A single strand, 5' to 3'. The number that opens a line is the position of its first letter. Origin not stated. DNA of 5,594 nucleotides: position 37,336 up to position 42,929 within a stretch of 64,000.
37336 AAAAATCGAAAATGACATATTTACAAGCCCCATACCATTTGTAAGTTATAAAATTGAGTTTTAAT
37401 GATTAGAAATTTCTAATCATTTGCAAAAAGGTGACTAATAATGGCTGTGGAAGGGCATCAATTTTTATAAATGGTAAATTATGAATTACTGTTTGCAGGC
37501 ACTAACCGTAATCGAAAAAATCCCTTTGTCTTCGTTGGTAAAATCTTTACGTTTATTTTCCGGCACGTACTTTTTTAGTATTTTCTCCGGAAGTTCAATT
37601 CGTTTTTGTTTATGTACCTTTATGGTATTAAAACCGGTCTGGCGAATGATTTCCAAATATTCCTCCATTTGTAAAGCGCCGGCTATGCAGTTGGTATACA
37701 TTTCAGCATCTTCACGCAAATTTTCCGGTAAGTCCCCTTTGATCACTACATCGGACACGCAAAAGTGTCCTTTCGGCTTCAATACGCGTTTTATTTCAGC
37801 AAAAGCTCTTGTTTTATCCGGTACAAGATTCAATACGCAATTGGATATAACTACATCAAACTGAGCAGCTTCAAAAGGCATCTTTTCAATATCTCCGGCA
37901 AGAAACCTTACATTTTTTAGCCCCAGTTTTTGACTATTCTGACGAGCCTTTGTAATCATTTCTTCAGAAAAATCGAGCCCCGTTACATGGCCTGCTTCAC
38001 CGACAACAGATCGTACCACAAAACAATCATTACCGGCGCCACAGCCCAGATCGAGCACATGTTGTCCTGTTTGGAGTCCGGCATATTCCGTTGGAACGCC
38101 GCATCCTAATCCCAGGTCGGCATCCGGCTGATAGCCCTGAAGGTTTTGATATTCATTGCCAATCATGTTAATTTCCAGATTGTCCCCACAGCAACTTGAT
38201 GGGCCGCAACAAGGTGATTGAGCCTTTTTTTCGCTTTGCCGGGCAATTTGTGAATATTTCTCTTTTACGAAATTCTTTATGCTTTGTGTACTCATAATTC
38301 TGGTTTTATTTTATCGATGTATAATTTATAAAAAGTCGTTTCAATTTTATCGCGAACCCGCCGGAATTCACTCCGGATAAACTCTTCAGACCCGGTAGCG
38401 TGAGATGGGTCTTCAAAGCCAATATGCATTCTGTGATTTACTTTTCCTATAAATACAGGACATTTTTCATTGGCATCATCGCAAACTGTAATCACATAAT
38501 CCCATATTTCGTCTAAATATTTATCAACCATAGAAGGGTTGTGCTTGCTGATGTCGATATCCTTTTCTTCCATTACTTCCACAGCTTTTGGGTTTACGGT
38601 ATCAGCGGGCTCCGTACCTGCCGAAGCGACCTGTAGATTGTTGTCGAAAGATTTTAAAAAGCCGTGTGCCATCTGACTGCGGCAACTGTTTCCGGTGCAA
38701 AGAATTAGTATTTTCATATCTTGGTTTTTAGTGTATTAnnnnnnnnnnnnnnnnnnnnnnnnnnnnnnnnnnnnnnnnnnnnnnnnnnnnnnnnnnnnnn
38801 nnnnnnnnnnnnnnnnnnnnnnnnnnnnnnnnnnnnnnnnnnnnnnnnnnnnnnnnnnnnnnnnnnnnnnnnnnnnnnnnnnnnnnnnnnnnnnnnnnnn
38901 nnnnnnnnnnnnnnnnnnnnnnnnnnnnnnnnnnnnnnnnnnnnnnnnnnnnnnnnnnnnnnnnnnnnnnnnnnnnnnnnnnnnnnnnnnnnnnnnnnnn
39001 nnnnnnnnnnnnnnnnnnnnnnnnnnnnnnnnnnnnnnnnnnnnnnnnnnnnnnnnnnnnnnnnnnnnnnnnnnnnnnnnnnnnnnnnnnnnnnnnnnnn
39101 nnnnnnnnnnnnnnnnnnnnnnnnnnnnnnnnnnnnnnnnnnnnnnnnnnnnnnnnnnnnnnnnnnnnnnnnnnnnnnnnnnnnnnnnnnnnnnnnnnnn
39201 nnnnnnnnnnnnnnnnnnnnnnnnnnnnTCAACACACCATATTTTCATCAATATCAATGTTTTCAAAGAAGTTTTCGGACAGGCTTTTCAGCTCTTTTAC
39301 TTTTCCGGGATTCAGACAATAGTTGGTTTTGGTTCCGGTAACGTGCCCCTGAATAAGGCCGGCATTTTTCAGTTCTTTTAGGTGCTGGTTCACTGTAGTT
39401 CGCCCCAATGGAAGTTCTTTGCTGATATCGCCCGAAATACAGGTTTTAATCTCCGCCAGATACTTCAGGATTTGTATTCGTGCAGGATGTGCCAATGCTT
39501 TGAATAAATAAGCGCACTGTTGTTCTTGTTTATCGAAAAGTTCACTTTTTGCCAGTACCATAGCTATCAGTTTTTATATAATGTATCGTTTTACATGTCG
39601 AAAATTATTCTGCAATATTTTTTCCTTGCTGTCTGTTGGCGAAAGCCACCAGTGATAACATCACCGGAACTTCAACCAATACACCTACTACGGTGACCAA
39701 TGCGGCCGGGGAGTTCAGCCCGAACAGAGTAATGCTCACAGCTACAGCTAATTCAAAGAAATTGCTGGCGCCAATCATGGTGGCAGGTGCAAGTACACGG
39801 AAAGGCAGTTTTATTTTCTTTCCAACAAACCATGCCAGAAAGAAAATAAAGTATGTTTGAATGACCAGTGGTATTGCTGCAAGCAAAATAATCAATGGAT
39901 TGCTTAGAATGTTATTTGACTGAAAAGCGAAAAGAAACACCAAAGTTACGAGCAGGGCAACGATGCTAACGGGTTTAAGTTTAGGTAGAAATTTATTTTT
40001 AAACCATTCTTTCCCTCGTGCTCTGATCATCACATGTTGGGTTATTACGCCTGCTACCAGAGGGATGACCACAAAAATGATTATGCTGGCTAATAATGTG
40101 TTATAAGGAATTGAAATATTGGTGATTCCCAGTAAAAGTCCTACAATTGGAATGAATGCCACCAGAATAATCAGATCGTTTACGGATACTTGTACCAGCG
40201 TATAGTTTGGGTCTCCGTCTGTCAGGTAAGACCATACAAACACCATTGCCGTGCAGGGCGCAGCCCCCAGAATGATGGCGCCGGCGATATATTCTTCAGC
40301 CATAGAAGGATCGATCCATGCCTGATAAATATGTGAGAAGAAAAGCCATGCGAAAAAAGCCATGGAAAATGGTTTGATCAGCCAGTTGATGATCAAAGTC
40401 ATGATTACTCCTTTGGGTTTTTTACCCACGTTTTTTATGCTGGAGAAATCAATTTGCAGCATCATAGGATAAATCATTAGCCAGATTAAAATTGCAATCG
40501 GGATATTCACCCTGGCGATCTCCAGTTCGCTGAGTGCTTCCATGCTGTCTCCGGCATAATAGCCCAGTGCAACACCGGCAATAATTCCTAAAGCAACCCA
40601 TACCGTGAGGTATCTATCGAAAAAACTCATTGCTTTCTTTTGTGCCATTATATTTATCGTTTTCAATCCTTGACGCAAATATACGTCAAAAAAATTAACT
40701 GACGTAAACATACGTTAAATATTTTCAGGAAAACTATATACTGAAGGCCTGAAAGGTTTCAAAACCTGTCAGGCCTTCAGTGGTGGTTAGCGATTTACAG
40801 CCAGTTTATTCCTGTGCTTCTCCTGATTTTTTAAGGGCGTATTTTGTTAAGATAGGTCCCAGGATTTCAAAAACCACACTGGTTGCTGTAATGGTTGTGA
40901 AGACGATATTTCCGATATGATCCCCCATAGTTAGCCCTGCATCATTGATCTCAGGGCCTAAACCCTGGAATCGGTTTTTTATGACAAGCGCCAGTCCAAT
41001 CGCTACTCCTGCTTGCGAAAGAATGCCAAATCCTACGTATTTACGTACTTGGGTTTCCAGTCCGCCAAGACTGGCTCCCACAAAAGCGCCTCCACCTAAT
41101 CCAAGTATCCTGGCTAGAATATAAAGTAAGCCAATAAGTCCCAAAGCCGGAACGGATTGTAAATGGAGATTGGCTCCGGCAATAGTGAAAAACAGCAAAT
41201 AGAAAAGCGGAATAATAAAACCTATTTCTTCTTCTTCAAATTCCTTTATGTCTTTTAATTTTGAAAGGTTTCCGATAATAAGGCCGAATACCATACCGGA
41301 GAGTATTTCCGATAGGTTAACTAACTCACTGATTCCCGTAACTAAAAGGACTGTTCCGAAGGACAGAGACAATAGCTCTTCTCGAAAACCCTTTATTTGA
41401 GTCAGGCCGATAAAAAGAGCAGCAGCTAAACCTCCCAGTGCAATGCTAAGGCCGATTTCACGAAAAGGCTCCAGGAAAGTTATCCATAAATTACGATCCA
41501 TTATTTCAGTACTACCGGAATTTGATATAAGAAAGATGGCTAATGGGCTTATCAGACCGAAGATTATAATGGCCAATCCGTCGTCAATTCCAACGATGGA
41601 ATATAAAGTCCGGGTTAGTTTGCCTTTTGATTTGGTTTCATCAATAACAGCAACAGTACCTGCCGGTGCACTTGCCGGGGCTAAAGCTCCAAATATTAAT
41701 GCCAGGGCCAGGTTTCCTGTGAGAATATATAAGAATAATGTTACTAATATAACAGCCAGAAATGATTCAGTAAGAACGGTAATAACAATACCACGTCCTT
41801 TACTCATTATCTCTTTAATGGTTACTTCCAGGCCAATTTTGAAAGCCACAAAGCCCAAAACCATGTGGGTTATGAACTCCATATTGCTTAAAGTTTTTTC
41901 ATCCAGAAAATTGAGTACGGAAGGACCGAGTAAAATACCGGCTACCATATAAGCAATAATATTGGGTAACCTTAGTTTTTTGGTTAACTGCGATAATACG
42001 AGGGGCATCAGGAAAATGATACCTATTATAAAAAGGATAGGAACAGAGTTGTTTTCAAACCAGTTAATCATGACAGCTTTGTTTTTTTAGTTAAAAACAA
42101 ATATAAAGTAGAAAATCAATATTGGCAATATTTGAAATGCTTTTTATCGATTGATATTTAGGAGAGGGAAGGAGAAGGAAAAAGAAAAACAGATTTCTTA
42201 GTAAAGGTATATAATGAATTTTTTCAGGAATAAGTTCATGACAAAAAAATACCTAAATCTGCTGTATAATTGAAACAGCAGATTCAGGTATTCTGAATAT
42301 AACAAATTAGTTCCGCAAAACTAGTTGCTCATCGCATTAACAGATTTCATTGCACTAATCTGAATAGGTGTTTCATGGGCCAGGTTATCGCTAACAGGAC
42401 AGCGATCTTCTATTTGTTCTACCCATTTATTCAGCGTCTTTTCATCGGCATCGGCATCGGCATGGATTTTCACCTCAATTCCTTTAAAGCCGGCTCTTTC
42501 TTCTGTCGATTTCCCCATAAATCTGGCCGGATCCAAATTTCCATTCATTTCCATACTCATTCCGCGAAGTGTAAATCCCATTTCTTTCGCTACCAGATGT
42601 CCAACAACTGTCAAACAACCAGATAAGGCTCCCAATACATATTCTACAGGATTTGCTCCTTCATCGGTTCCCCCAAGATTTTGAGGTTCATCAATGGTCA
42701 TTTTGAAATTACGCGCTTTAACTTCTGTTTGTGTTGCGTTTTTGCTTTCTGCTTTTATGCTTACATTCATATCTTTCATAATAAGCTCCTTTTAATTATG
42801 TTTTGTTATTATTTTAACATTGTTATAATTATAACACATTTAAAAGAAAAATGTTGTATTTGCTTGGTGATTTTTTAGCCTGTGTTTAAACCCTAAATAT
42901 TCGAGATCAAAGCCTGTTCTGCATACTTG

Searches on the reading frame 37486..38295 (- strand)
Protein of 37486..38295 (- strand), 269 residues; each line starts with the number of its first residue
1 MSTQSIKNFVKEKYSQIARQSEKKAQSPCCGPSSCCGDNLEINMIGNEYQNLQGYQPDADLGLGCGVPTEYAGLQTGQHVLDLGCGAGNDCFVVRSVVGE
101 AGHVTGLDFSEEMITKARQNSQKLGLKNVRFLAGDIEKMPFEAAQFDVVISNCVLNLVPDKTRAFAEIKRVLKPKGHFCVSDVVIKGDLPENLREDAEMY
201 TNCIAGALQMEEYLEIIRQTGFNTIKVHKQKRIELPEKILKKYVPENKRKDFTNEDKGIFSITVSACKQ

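Call 17: search_protein_families(library=pfam, proteins=[window:37486-38295:-], max_evalue=0.001)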
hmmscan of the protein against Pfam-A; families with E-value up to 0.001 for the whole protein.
window:37486-38295:- (269 aa): 23 families
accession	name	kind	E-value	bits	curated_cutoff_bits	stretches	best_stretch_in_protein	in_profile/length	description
PF13847.12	Methyltransf_31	-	2.5e-46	157.4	27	1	76-221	3-145/145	Methyltransferase domain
PF13649.12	Methyltransf_25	-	4.1e-27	95.2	27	1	80-176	1-97/97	Methyltransferase domain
PF08241.18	Methyltransf_11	-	9e-27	94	21.2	1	81-179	1-94/95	Methyltransferase domain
PF01209.24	Ubie_methyltran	-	6.5e-21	75.2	20.1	1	72-180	43-151/233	ubiE/COQ5 methyltransferase family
PF08242.18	Methyltransf_12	-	4.3e-18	66.3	30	1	81-178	1-98/98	Methyltransferase domain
PF13489.12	Methyltransf_23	-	2.3e-13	50.6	27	1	74-186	20-122/164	Methyltransferase domain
PF01135.25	PCMT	-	1.9e-12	47.8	20.3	1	69-160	66-157/210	Protein-L-isoaspartate(D-aspartate) O-methyltransferase (PCMT)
PF08003.17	Methyltransf_9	-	3.1e-09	36.7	23.8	1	76-254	115-292/315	Protein of unknown function (DUF1698)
PF06325.19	PrmA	-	1.2e-08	35.3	22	1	74-184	159-262/296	Ribosomal protein L11 methyltransferase (PrmA)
PF05175.20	MTS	-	4e-08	33.5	23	1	76-153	31-106/170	Methyltransferase small domain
PF02353.26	CMAS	-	1.1e-06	28.7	27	1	71-186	57-170/273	Mycolic acid cyclopropane synthetase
PF13679.12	Methyltransf_32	-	1.5e-06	28.7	27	1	77-148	26-104/143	Methyltransferase domain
PF20922.3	Anamorsin_N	-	1.1e-05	25.7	27.1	1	135-199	41-107/163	Anamorsin, N-terminal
PF01189.24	Methyltr_RsmB-F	-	1.6e-05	25.1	27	1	75-149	7-83/199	16S rRNA methyltransferase RsmB/F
PF02527.21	GidB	-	1.8e-05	24.6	27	1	76-190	47-152/184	rRNA small subunit methyltransferase G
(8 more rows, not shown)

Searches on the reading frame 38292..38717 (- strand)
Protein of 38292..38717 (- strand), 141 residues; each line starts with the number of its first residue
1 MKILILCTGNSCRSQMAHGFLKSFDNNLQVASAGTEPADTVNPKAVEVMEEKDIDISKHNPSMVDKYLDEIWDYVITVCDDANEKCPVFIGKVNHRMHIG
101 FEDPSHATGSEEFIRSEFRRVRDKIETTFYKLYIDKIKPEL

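Call 17: search_protein_families(library=pfam, proteins=[window:38292-38717:-], max_evalue=0.001)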
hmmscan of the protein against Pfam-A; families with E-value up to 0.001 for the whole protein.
window:38292-38717:- (141 aa): 1 family
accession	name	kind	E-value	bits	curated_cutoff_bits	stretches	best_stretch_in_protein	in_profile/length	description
PF01451.26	LMWPc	-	4.4e-21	76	23.2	1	3-131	1-142/144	Low molecular weight phosphotyrosine protein phosphatase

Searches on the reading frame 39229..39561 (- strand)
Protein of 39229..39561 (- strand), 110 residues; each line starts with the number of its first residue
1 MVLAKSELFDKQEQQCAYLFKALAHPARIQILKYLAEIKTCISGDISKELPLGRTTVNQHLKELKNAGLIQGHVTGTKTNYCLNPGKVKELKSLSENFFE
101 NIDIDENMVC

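Call 17: search_protein_families(library=pfam, proteins=[window:39229-39561:-], max_evalue=0.001)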
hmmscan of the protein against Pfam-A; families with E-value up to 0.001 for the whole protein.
window:39229-39561:- (110 aa): 4 families
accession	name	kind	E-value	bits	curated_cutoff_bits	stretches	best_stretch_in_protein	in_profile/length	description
PF01022.26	HTH_5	-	2.2e-11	43.9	22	1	25-71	1-46/47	Bacterial regulatory protein, arsR family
PF12840.13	HTH_20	-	2.1e-08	34.4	27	1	23-70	1-48/51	Helix-turn-helix domain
PF12802.13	MarR_2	-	8.8e-05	23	27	1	26-71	5-51/61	MarR family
PF13412.12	HTH_24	-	0.00023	21.1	21.9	1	31-71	8-48/48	Winged helix-turn-helix DNA-binding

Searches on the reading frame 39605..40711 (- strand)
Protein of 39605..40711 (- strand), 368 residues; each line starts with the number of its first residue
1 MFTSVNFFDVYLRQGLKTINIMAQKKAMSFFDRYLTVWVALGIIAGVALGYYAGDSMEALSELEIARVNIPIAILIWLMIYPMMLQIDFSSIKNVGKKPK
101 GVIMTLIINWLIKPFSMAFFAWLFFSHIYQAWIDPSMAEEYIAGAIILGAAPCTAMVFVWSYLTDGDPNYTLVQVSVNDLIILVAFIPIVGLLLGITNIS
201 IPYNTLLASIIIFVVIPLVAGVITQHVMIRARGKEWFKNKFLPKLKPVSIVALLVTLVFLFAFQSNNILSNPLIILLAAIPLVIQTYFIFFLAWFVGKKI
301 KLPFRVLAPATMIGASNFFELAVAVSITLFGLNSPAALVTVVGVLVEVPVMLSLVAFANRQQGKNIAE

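Call 17: search_protein_families(library=pfam, proteins=[window:39605-40711:-], max_evalue=0.001)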
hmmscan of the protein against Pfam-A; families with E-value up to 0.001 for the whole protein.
window:39605-40711:- (368 aa): 2 families
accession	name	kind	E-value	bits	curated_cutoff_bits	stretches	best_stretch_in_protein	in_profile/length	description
PF01758.21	SBF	-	3.7e-40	138.1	24.3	1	73-270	1-190/191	Sodium Bile acid symporter family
PF13593.11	SBF_like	-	8.1e-08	32.4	25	1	91-345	52-295/313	SBF-like CPA transporter family (DUF4137)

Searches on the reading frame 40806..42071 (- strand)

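Call 17: search_protein_families(library=pfam, proteins=[window:40806-42071:-], max_evalue=0.001)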
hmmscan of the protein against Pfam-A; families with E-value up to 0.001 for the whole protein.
window:40806-42071:- (421 aa): 1 family
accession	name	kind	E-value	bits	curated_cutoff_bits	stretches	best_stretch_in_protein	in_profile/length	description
PF00999.27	Na_H_Exchanger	-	4.8e-30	105.1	26.2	1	18-401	3-370/375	Sodium/hydrogen exchanger, transmembrane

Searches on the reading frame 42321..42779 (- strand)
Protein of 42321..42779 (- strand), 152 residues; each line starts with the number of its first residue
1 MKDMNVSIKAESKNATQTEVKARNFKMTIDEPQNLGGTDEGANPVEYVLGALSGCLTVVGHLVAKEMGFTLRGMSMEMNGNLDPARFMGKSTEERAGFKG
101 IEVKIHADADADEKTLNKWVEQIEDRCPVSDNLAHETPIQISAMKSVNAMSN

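Call 17: search_protein_families(library=pfam, proteins=[window:42321-42779:-], max_evalue=0.001)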
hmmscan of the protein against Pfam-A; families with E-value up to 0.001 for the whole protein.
window:42321-42779:- (152 aa): 1 family
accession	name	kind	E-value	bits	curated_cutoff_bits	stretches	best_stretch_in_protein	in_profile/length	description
PF02566.24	OsmC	-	4.9e-21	75.5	27.5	1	37-141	1-99/100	OsmC-like protein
